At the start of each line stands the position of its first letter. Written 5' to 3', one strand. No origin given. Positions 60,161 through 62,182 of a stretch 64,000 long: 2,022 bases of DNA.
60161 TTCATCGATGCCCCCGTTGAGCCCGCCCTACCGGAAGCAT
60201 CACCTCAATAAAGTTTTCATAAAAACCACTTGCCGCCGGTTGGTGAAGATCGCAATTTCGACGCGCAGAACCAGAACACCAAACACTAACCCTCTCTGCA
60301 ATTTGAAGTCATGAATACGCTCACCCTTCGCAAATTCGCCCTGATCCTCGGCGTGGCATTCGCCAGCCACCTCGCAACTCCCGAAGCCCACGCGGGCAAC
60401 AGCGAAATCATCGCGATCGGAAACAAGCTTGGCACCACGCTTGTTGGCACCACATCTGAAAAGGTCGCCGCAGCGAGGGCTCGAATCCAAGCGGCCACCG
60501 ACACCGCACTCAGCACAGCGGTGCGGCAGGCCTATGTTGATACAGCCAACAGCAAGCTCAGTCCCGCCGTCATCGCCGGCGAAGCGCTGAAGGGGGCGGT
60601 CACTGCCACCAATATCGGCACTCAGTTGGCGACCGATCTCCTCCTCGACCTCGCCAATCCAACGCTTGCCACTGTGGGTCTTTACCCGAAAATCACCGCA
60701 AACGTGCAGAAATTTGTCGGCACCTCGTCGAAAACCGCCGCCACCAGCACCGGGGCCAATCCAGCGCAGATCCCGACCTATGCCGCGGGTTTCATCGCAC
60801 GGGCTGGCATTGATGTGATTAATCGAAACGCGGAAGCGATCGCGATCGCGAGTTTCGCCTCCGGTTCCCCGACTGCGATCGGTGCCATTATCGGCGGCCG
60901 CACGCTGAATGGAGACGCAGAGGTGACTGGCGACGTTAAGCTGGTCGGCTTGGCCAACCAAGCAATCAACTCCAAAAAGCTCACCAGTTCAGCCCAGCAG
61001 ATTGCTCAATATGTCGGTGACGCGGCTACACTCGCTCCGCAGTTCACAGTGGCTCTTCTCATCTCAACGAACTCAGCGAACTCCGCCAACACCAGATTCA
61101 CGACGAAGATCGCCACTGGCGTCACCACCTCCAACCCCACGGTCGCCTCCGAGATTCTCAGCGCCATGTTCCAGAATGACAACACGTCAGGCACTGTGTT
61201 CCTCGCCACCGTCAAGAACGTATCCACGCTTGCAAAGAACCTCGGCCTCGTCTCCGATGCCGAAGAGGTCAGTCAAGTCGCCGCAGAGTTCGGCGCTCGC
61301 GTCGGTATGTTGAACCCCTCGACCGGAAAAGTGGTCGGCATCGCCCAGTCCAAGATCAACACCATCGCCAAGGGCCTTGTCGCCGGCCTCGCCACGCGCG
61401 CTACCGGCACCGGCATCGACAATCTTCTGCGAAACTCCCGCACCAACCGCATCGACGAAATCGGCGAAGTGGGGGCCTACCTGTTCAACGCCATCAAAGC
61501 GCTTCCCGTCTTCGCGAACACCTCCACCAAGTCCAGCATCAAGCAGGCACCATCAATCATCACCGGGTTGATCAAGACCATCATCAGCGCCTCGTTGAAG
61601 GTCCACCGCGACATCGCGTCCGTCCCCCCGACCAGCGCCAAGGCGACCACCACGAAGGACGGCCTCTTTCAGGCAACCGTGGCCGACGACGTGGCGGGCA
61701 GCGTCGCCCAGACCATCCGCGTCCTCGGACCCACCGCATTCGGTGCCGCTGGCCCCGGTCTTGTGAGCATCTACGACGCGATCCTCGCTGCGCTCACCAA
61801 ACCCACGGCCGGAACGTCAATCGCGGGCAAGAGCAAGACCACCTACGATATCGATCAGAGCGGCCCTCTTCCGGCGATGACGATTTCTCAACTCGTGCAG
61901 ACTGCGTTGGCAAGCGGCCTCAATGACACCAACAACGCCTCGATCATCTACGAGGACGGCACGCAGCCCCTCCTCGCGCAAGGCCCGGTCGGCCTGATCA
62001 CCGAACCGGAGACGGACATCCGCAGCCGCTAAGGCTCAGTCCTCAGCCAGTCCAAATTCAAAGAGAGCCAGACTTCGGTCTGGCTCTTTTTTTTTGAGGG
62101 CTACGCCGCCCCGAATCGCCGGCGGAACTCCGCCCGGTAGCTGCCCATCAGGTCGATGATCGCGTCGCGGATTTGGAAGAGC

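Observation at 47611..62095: A [Wzy_C-TPR membrane enzyme + large orphan secreted protein] cassette occurs twice, embedded in a GT-C / GT2-methyltransferase / EEP operon: candidate dedicated surface-protein glycosylation or anchoring system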

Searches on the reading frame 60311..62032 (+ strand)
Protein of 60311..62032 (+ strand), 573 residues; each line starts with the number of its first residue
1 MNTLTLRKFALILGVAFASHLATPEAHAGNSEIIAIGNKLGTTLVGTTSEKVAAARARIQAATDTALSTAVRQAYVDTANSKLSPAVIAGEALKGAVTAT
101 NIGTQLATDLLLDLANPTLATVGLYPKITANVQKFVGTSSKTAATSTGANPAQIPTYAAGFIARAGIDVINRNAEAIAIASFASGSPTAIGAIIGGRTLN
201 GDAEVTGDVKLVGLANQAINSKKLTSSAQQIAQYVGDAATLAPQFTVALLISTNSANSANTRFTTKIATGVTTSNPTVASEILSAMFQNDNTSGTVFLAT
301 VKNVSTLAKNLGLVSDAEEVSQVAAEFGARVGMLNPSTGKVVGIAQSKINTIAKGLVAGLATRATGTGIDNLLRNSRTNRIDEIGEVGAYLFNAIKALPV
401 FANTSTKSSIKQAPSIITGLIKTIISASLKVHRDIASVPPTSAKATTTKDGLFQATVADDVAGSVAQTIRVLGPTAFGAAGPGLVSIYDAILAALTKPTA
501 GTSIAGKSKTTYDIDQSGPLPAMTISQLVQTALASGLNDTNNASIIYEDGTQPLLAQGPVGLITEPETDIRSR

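Call 4: search_protein_families(library=pfam, proteins=[window:60311-62032:+], max_evalue=0.01)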
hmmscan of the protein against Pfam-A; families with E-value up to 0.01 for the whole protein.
window:60311-62032:+ (573 aa): 0 families

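Call 5: search_protein_families(library=ncbifam, proteins=[window:60311-62032:+], max_evalue=0.01)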
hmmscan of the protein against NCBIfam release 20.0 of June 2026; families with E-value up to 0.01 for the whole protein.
window:60311-62032:+ (573 aa): 0 families

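Call 10: find_homologous_proteins(query=window:60311-62032:+)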
Query window:60311-62032:+ (573 aa): 23 proteins with E <= 0.001 among 8000 candidates.
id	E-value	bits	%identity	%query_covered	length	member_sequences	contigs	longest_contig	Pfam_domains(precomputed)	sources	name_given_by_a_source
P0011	0.0e+0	1162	100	100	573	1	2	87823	-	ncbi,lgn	-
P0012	3.8e-170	585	60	100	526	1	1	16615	-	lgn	-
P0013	1.2e-154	534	55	100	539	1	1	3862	-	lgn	-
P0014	3.6e-144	500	56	96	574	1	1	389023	-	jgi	-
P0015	7.5e-133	462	52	100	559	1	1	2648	-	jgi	jgi:hypothetical protein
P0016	1.1e-121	426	51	96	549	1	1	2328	-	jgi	jgi:hypothetical protein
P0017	2.4e-114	401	46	100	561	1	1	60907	-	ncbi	ncbi:MAG: hypothetical protein ABMA13_07960 [Chthoniobacteraceae bacterium]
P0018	3.8e-108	381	47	99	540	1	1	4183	-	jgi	jgi:hypothetical protein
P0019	1.2e-95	340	44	99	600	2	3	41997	-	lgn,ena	-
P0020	4.4e-92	328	43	100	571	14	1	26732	-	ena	-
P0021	6.1e-91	324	44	100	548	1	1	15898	-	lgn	-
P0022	8.2e-85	304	42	100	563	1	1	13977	-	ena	-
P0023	1.8e-74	270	41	99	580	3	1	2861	-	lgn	-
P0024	4.8e-72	262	39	100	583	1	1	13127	-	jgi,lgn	-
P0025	5.2e-62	229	40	100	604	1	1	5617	-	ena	-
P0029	1.3e-48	185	37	100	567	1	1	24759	-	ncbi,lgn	-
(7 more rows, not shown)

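Call 14: find_encoding_contigs(protein=P0019, flank=10000, max_places=2)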
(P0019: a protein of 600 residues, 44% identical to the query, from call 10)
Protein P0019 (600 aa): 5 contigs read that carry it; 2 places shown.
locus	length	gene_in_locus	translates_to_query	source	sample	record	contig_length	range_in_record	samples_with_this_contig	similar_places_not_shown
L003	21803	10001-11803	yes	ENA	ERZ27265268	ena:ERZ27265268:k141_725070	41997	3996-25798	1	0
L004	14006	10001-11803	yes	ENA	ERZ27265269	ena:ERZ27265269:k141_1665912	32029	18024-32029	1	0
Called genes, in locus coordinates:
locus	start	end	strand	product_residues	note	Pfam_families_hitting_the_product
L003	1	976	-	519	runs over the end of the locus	PF00117:GATase, PF07722:Peptidase_C26, PF02540:NAD_synthase, PF03054:tRNA_Me_trans (faint), PF00958:GMP_synt_C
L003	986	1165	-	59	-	-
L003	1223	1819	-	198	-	PF00702:Hydrolase, PF13419:HAD_2 (weak)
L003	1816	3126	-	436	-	PF06925:MGDG_synth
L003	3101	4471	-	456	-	PF00398:RrnaAD, PF00293:NUDIX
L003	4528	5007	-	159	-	PF00578:AhpC-TSA, PF08534:Redoxin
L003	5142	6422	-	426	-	PF02563:Poly_export, PF10531:SLBB (faint), PF22461:SLBB_2 (weak)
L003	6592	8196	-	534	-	-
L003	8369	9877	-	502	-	-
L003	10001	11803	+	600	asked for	-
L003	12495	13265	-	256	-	-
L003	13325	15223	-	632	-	PF04932:Wzy_C, PF07719:TPR_2 (faint), PF13432:TPR_16 (faint), PF00515:TPR_1 (faint), PF13181:TPR_8 (faint), PF13428:TPR_14 (faint), PF13431:TPR_17 (faint), PF23914:TPR_CcmH_CycH (weak)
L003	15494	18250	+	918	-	-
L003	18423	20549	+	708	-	PF04932:Wzy_C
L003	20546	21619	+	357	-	PF03372:Exo_endo_phos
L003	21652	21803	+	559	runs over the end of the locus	PF13231:PMT_2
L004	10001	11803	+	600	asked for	-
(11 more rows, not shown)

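Call 15: find_encoding_contigs(protein=P0020, flank=10000, max_places=2)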
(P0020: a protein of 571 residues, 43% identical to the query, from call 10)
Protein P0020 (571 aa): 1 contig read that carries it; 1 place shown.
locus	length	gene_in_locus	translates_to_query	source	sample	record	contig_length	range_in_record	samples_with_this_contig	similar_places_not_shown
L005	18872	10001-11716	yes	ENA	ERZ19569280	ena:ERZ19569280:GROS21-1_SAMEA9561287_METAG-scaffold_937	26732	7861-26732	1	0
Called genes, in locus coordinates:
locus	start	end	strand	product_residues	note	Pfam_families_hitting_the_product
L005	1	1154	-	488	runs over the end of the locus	PF04932:Wzy_C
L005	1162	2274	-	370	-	PF13439:Glyco_transf_4, PF13579:Glyco_trans_4_4, PF20706:GT4-conflict, PF00534:Glycos_transf_1, PF13692:Glyco_trans_1_4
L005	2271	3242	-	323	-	PF13641:Glyco_tranf_2_3, PF00535:Glycos_transf_2, PF10111:Glyco_tranf_2_2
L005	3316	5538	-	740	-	PF01656:CbiA (weak), PF10609:ParA, PF13614:AAA_31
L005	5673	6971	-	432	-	PF02563:Poly_export, PF10531:SLBB (faint), PF22461:SLBB_2 (faint)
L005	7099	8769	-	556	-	-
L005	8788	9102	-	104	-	-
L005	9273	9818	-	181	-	-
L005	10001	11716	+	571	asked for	-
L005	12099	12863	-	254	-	-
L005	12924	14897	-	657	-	PF13428:TPR_14 (faint), PF04932:Wzy_C, PF13181:TPR_8 (faint), PF23914:TPR_CcmH_CycH, PF07719:TPR_2 (weak)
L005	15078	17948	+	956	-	-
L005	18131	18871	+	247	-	?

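Call 16: find_encoding_contigs(protein=P0029, flank=10000, max_places=2)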
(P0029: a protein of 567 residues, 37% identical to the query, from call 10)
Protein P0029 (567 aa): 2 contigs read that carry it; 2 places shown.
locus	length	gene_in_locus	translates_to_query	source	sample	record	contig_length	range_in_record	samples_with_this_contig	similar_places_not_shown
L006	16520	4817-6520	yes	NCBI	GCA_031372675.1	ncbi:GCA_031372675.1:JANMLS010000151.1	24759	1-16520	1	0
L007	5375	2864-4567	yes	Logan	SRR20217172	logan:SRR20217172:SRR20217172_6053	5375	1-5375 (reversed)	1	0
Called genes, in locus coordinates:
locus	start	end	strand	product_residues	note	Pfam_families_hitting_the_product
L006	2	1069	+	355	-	?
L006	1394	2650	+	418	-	PF07586:HXXSHH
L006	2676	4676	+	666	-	PF04932:Wzy_C, PF07719:TPR_2 (faint), PF14559:TPR_19 (faint), PF13181:TPR_8 (faint), PF13431:TPR_17 (faint), PF23914:TPR_CcmH_CycH (faint), PF00515:TPR_1 (faint), PF13414:TPR_11 (faint), +1 more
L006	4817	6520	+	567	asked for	-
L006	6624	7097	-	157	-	PF02622:DUF179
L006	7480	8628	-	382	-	PF00989:PAS, PF13188:PAS_8 (weak), PF00072:Response_reg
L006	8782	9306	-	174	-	PF00156:Pribosyltran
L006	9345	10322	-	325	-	PF09243:Rsm22, PF05175:MTS (weak), PF08242:Methyltransf_12 (weak), PF13649:Methyltransf_25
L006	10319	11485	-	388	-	PF13679:Methyltransf_32, PF13847:Methyltransf_31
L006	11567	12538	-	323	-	PF01073:3Beta_HSD, PF01370:Epimerase, PF02719:Polysacc_synt_2, PF04321:RmlD_sub_bind, PF05368:NmrA, PF07993:NAD_binding_4 (faint), PF13460:NAD_binding_10, PF16363:GDP_Man_Dehyd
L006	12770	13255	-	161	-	PF00731:AIRC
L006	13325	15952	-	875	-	PF14339:DUF4394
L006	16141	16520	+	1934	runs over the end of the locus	PF11974:bMG3, PF01835:MG2, PF17972:bMG5, PF07703:A2M_BRD, PF00207:A2M, PF17973:bMG10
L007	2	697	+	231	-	?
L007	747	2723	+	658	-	PF04932:Wzy_C, PF07719:TPR_2 (faint), PF14559:TPR_19 (faint), PF13181:TPR_8 (faint), PF13428:TPR_14 (faint), PF13431:TPR_17 (faint), PF23914:TPR_CcmH_CycH (faint), PF00515:TPR_1 (faint), +1 more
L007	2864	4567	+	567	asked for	-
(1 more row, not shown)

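Call 25: find_related_loci(query=A1, collection=genome_contigs, flank=10000)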
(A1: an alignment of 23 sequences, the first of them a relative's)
Query A1 (573 aa) in genome_contigs; peptide patterns used: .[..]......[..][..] (x = any residue, [..] = any of these).
236 stretches matched a pattern; 6 encode a relative of the query (tblastn E <= 1e-3); 6 distinct loci.
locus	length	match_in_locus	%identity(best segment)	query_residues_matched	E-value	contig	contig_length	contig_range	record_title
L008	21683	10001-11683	46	1-573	2e-120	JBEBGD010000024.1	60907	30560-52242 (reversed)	MAG: Chthoniobacteraceae bacterium isolate ASF_13 NODE_157_length_60907_cov_5.965186, whole genome shotgun sequence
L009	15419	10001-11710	44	5-573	1e-105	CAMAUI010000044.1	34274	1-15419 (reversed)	MAG: Prosthecobacter debontii isolate AH-24oct19-200 genome assembly, contig: AH-24oct19-C2597, whole genome shotgun seq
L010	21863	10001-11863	37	1-571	7e-73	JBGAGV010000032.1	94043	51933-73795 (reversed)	MAG: Chthoniobacteraceae bacterium isolate MAG_MBR_H125.92 MBRH125-92_opera_contig_1080, whole genome shotgun sequence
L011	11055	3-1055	40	224-573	2e-61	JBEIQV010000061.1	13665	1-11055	MAG: Verrucomicrobiia bacterium isolate Sample-107-S7-bin-21 Sample_107_S7-bin_21-k141_119144, whole genome shotgun sequ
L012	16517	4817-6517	37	1-573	8e-61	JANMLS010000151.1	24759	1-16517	MAG: Verrucomicrobiaceae bacterium isolate OTE_58_metabat_642 OTE_58_k141_3520203, whole genome shotgun sequence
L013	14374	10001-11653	34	11-573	1e-55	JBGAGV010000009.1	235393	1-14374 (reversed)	MAG: Chthoniobacteraceae bacterium isolate MAG_MBR_H125.92 MBRH125-92_opera_contig_358, whole genome shotgun sequence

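Call 36: predict_structure(alignment_id=A1)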
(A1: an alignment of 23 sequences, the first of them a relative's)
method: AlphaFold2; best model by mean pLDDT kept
length: 573 residues; sequences in the alignment: 23
mean_pLDDT: 87.5   pTM: 0.87
mean pLDDT of the five models: 87.5, 87.0, 86.1, 85.8, 85.3
residues with pLDDT >= 90: 410; 70-90: 94; 50-70: 28; < 50: 41
segments of 3 or more residues with pLDDT < 50: 1-26, 557-570
pLDDT, mean of each block of 10 residues (from residue 1): 31 36 49 97 95 96 98 97 96 94 97 94 94 98 88 95 91 96 95 91 77 93 94 94 94 66 95 93 86 88 96 91 94 88 94 97 75 81 94 92 90 97 98 92 91 96 96 90 92 97 96 81 96 94 85 55 40 53
secondary structure, 60 per line:
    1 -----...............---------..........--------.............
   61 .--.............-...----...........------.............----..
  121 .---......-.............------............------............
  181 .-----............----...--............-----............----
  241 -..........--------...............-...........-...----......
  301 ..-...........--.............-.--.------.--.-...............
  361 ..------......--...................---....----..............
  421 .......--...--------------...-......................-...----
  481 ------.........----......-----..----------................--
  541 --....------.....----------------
elements in order: H6-20 H30-39 H48-61 H64-76 H85-95 H102-114 H125-130 H132-144 H151-162 H169-181 H187-198 H208-219 H225-236 H242-251 H260-274 H276-286 H295-302 H304-314 H317-329 H346-362 H369-374 H377-395 H399-402 H407-427 E430-432 E447-449 H451-472 H487-495 H500-505 H525-538 H543-546 H553-557

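Call 38: search_protein_representatives(alignment_id=A1)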
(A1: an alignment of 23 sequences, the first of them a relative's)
Query: 23 sequences, 526 profile positions. Proteins with E-value up to 0.001 (for the whole library): 126; up to 1e-10: 98; up to 1e-30: 72. The best 126 are listed.
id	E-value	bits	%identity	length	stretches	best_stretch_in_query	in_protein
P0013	2.1e-213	726.6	-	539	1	1-526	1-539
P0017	3.0e-204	696.4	-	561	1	1-526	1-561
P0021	1.8e-196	670.8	-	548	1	1-526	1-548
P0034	3.1e-193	660.1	-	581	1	1-526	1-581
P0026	6.4e-180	616.1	-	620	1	1-526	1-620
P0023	1.1e-178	612.0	-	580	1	1-526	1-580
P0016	1.4e-176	605.1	-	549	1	1-526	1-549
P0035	6.3e-175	599.7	-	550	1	1-526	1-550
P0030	1.9e-141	489.2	-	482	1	1-525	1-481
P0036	3.1e-118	412.6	-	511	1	1-525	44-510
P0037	1.7e-109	383.8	-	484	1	1-525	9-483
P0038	7.6e-107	375.0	-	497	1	26-525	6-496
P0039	2.7e-105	369.9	-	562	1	4-525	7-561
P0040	2.5e-104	366.7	-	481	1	14-525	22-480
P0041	1.5e-101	357.5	-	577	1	4-525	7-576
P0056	6.3e-69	249.9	-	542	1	6-523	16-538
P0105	2.5e-16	76.3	-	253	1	270-525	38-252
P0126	2.2e-10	56.7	-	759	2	142-525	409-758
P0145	5.2e-06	42.2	-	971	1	73-524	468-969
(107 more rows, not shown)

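Call 40: find_encoding_contigs(protein=P0105, flank=10000, max_places=3)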
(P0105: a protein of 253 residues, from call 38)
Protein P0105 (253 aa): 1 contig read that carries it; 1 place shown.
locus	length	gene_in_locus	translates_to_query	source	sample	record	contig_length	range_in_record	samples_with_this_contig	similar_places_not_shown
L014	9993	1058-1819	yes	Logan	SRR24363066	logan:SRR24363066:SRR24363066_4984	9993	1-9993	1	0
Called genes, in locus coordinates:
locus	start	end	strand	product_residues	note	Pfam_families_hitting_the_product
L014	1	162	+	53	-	?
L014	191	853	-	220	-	-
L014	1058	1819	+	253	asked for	-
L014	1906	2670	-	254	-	-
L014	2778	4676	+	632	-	PF04932:Wzy_C, PF14559:TPR_19 (weak)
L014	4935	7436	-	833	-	PF03109:ABC1 (faint), PF00069:Pkinase, PF01636:APH (faint), PF07714:PK_Tyr_Ser-Thr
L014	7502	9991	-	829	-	?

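Call 41: fold_search(model_id=the predicted structure, library=pdb)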
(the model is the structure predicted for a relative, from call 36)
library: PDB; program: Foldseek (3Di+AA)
matches with E <= 10: 810; with E <= 0.001: 0
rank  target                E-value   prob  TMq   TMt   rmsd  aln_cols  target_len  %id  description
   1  4eva_C                3.6e-03  0.93  0.20  0.23  21.2       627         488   11  Crystal Structure of Mouse Catenin beta-59 in 5.6M urea (released 2013-05-01)
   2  4eva_A                5.4e-03  0.93  0.23  0.25  20.0       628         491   11  Crystal Structure of Mouse Catenin beta-59 in 5.6M urea (released 2013-05-01)
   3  2qna_A                5.7e-03  0.91  0.25  0.21  16.2       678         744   10  Crystal structure of human Importin-beta (127-876) in complex with the IBB-domain of Snurportin1 (1-65) (released 2008-04-08)
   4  7z8v_D                6.7e-03  0.96  0.26  0.16  17.2       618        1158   11  CAND1-SCF-SKP2 (SKP1deldel) CAND1 engaged SCF rocked (released 2023-04-19)
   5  3zjy_B                7.9e-03  0.96  0.29  0.21  14.2       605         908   10  Crystal Structure of Importin 13 - RanGTP - eIF1A complex (released 2013-04-10)
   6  1qgr_A                7.9e-03  0.60  0.18  0.14  18.4       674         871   12  STRUCTURE OF IMPORTIN BETA BOUND TO THE IBB DOMAIN OF IMPORTIN ALPHA (II CRYSTAL FORM, GROWN AT LOW PH) (released 1999-05-24)
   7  2z6h                  8.6e-03  0.80  0.18  0.19  21.0       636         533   10  Crystal Structure of Beta-Catenin Armadillo Repeat Region and Its C-Terminal domain (released 2008-02-12)
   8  4r0z                  9.4e-03  0.80  0.20  0.20  20.3       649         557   11  A conserved phosphorylation switch controls the interaction between cadherin and beta-catenin in vitro and in vivo (released 2015-04-29)
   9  4c0p_D                1.0e-02  0.82  0.18  0.14  17.2       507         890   10  Unliganded Transportin 3 (released 2014-01-22)
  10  3zjy_E                1.1e-02  0.92  0.27  0.21  15.3       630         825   10  Crystal Structure of Importin 13 - RanGTP - eIF1A complex (released 2013-04-10)
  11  7uwo_A                1.1e-02  0.72  0.18  0.20  22.2       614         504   12  Structure of beta-catenin in complex with FP05874, a Helicon Polypeptide (released 2022-12-28)
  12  4c0o_A                1.1e-02  0.96  0.22  0.17  14.8       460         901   10  Transportin 3 in complex with phosphorylated ASF/SF2 (released 2014-01-22)
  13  5ife_C                1.3e-02  0.60  0.18  0.13  19.2       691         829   11  Crystal structure of the human SF3b core complex (released 2016-10-26)
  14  4c0p_A                1.3e-02  0.80  0.18  0.14  16.9       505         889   10  Unliganded Transportin 3 (released 2014-01-22)
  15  3ea5_B                1.3e-02  0.75  0.22  0.17  18.6       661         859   11  Kap95p Binding Induces the Switch Loops of RanGDP to adopt the GTP-bound Conformation: Implications for Nuclear Import (released 2008-10-21)
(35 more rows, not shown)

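Call 46: find_related_loci(query=A4, collection=metagenome_contigs, flank=10000)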
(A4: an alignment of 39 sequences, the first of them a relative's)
Query A4 (573 aa) in metagenome_contigs; peptide patterns used: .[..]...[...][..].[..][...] (x = any residue, [..] = any of these).
567 stretches matched a pattern; 9 encode a relative of the query (tblastn E <= 1e-3); 9 distinct loci.
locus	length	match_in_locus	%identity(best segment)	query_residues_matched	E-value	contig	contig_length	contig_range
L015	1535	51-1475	32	1-572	2e-43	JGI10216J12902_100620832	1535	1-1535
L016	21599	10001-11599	29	21-571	2e-21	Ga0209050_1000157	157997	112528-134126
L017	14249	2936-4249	29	86-571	2e-20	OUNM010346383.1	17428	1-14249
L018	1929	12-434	28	266-425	7e-9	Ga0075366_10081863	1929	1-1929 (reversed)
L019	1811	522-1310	27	187-472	9e-9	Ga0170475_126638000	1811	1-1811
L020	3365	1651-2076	26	375-572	2e-7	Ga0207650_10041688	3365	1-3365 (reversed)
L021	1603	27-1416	27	375-572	2e-7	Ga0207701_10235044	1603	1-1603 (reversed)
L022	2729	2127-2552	26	375-572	2e-7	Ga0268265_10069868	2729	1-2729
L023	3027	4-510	26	342-572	5e-7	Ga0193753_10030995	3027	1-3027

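Call 47: find_encoding_contigs(protein=P0145, flank=10000, max_places=2)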
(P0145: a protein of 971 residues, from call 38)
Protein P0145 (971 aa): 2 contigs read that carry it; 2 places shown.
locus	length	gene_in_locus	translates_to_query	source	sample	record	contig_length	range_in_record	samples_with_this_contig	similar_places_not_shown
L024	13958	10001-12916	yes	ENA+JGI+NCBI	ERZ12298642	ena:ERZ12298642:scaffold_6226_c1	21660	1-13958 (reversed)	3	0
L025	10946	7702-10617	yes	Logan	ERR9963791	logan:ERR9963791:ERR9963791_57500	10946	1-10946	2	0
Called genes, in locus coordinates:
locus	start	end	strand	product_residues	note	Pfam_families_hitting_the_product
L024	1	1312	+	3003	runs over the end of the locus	?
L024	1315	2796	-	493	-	PF00535:Glycos_transf_2, PF13641:Glyco_tranf_2_3, PF13489:Methyltransf_23 (faint), PF08242:Methyltransf_12 (weak)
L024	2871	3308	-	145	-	PF00072:Response_reg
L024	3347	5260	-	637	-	PF04932:Wzy_C, PF07719:TPR_2 (faint), PF13432:TPR_16 (faint), PF13181:TPR_8 (faint), PF14559:TPR_19 (faint), PF00515:TPR_1 (faint)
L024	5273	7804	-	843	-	-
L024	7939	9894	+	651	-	PF04932:Wzy_C, PF07719:TPR_2 (faint), PF13428:TPR_14 (faint), PF13414:TPR_11 (faint), PF14559:TPR_19 (faint), PF13181:TPR_8 (faint), PF13431:TPR_17 (faint)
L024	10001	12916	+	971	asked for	-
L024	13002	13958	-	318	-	?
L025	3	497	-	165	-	?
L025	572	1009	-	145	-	PF00072:Response_reg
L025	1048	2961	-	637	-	PF04932:Wzy_C, PF07719:TPR_2 (faint), PF13432:TPR_16 (faint), PF13181:TPR_8 (faint), PF14559:TPR_19 (faint), PF00515:TPR_1 (faint)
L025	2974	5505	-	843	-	-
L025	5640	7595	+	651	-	PF04932:Wzy_C, PF07719:TPR_2 (faint), PF13428:TPR_14 (faint), PF13414:TPR_11 (faint), PF14559:TPR_19 (faint), PF13181:TPR_8 (faint), PF13431:TPR_17 (faint)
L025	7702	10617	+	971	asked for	-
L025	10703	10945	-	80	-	?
